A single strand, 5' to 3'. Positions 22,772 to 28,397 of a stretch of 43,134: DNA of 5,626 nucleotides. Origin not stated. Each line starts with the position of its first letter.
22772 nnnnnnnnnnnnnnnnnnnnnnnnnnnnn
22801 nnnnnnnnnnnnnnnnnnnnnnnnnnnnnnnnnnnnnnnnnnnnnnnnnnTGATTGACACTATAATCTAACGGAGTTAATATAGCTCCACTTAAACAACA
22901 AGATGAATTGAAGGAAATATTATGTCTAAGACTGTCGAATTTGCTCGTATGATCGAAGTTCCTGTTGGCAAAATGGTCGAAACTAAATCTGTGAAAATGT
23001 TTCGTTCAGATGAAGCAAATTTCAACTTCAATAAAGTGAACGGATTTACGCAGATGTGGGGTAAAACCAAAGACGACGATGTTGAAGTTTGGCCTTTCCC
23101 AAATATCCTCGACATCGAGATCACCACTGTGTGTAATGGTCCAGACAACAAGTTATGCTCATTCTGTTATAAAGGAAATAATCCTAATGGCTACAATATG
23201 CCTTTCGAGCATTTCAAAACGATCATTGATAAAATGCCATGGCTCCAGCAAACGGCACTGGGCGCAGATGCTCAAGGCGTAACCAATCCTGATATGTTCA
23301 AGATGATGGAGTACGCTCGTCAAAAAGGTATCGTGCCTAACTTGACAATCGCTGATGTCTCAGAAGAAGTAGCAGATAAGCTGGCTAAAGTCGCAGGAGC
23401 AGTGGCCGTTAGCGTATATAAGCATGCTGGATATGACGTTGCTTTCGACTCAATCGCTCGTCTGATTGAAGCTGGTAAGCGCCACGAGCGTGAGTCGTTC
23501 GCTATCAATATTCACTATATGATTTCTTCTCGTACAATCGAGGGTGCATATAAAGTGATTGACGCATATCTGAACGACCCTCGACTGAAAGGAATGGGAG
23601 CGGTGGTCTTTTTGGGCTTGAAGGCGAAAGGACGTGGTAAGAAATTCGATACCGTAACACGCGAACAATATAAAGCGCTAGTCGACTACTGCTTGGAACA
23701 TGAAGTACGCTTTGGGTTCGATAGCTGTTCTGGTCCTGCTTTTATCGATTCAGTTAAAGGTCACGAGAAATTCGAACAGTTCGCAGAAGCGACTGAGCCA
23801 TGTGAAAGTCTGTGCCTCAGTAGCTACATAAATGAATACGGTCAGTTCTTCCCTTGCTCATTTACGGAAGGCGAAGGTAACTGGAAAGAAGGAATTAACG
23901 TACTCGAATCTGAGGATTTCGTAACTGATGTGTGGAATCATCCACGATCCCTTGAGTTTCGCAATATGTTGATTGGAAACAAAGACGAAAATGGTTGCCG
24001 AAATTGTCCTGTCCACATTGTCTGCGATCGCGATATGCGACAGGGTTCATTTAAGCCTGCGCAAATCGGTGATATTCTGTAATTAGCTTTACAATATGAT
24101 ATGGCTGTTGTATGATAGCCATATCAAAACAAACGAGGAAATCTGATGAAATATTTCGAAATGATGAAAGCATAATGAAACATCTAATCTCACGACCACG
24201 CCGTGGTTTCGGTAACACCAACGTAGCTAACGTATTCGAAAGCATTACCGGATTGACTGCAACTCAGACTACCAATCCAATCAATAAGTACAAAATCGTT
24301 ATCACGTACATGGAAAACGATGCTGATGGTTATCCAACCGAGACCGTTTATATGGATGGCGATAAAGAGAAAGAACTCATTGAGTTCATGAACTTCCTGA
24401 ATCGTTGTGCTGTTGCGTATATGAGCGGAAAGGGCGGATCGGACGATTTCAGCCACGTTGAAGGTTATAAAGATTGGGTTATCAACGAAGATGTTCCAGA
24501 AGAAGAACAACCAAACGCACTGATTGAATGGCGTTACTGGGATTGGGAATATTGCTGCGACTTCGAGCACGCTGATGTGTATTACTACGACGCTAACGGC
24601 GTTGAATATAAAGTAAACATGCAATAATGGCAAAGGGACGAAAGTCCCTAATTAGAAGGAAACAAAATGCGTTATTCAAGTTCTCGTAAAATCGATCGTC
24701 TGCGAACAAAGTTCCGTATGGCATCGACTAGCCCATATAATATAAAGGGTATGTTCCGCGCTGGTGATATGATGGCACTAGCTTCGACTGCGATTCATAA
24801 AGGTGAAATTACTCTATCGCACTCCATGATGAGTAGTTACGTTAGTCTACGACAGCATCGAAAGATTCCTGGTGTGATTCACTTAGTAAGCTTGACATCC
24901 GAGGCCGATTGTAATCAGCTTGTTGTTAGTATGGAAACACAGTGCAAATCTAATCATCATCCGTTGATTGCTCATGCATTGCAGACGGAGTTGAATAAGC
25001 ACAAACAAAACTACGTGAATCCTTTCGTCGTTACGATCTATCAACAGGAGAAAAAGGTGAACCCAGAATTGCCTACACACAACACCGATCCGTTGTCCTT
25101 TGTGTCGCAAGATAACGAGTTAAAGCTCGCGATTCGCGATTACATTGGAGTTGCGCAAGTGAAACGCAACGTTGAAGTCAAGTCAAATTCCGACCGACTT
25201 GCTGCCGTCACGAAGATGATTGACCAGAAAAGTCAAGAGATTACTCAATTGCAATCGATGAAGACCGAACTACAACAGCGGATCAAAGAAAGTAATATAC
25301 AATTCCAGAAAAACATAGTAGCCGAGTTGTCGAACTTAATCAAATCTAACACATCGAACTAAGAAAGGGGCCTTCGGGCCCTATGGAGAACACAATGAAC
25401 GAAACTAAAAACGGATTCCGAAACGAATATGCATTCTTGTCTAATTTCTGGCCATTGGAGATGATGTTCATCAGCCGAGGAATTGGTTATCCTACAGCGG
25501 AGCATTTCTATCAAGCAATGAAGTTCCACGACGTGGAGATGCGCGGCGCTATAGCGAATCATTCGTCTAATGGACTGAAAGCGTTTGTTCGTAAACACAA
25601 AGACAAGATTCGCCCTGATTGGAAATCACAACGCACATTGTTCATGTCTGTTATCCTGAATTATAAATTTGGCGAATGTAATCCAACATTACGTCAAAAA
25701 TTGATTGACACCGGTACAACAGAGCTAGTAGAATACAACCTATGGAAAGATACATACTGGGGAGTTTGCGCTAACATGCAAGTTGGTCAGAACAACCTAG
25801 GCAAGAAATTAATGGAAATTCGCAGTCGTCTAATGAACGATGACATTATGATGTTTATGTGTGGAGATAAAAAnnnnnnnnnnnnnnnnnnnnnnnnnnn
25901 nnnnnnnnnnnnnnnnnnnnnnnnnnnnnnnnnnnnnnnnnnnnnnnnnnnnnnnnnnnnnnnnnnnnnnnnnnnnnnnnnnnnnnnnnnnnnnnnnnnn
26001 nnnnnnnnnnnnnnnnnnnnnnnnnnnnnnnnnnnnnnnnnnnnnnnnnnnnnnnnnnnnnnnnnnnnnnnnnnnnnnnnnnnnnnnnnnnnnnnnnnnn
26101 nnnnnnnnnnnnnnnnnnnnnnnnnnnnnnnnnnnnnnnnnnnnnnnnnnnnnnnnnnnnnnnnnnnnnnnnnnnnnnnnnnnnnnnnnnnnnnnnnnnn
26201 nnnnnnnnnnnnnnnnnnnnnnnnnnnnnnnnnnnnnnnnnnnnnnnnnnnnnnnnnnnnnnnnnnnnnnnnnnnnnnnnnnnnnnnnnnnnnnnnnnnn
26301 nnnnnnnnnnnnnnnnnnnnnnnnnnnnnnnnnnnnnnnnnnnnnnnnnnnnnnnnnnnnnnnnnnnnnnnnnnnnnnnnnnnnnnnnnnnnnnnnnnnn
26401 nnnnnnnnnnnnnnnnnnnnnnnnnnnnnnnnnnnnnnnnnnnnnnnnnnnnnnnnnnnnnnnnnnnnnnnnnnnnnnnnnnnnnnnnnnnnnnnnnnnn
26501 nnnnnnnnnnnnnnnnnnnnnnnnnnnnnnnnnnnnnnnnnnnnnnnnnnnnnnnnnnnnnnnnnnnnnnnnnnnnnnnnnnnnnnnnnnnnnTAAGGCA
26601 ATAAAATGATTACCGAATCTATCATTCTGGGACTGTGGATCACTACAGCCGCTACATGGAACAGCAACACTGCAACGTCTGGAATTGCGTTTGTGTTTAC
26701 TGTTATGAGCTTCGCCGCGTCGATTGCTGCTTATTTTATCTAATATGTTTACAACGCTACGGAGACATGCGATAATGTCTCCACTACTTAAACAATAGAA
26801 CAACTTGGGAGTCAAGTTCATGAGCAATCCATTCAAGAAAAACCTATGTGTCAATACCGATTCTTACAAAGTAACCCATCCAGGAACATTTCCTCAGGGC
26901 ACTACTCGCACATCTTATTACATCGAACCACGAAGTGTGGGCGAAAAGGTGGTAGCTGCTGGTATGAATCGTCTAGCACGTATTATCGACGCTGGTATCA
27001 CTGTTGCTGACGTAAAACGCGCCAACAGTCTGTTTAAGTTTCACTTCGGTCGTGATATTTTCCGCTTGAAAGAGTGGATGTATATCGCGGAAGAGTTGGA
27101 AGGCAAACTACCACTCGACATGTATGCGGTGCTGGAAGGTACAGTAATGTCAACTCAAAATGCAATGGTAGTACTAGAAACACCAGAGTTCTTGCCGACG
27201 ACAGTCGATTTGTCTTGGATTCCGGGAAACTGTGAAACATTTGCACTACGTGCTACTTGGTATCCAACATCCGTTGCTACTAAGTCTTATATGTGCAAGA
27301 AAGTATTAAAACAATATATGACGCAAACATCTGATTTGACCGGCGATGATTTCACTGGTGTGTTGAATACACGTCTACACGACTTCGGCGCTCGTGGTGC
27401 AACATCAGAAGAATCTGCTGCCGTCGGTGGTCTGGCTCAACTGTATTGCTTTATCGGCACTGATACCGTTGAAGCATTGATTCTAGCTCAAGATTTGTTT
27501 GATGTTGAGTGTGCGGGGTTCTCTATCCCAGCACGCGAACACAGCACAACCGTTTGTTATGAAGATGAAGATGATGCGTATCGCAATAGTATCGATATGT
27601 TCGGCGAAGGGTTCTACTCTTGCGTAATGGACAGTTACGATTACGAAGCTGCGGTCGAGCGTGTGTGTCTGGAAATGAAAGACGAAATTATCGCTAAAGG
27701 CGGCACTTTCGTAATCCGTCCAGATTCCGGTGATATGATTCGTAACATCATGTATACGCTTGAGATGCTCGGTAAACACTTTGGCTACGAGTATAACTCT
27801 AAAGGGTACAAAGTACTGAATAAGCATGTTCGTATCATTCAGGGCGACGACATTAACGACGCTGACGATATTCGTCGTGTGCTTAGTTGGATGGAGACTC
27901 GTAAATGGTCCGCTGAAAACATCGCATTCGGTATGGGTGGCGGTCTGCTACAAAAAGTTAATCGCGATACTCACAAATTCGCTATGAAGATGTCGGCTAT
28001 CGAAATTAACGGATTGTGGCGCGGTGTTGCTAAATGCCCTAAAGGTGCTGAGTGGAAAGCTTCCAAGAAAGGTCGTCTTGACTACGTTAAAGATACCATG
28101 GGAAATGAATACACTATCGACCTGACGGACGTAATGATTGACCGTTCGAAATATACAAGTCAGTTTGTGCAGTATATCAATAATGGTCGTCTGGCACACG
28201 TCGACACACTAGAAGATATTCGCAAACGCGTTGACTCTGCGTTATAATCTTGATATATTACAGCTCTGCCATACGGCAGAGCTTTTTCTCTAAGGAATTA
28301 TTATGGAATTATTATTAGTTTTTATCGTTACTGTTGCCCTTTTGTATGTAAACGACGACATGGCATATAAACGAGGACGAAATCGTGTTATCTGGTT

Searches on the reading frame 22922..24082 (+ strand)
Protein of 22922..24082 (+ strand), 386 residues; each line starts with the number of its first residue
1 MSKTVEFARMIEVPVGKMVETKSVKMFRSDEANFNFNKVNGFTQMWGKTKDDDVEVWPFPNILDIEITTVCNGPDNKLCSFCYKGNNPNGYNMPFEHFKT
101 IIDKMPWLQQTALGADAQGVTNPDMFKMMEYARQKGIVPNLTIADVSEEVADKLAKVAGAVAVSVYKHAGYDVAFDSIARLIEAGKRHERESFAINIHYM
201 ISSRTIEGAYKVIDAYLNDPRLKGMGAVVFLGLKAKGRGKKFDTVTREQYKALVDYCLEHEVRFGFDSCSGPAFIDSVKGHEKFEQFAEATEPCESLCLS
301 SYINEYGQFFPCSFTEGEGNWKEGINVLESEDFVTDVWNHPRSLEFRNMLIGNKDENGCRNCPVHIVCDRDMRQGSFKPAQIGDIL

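Call 20: search_protein_families(library=phrogs, proteins=[window:22922-24082:+], max_evalue=0.00001)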
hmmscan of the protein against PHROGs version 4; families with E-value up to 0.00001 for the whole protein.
window:22922-24082:+ (386 aa): 1 family
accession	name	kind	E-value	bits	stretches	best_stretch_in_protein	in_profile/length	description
phrog_7293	-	unknown function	2.8e-168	560.8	1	5-374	5-370/384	-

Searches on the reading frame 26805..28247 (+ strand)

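Call 20: search_protein_families(library=phrogs, proteins=[window:26805-28247:+], max_evalue=0.00001)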
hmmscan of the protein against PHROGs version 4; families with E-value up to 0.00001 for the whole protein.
window:26805-28247:+ (480 aa): 4 families
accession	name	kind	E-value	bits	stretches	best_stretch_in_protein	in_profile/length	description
phrog_448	-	other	5.3e-143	478.5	1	8-479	9-496/500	nicotinamide phosphoribosyl transferase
phrog_16547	-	other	7.7e-58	197.1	1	13-301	9-314/315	nicotinamide phosphoribosyl transferase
phrog_15800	-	other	1.2e-30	108.2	2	318-479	159-321/322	nicotinamide phosphoribosyl transferase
phrog_12872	-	other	6.4e-21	75.6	2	321-476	381-536/547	nicotinamide phosphoribosyl transferase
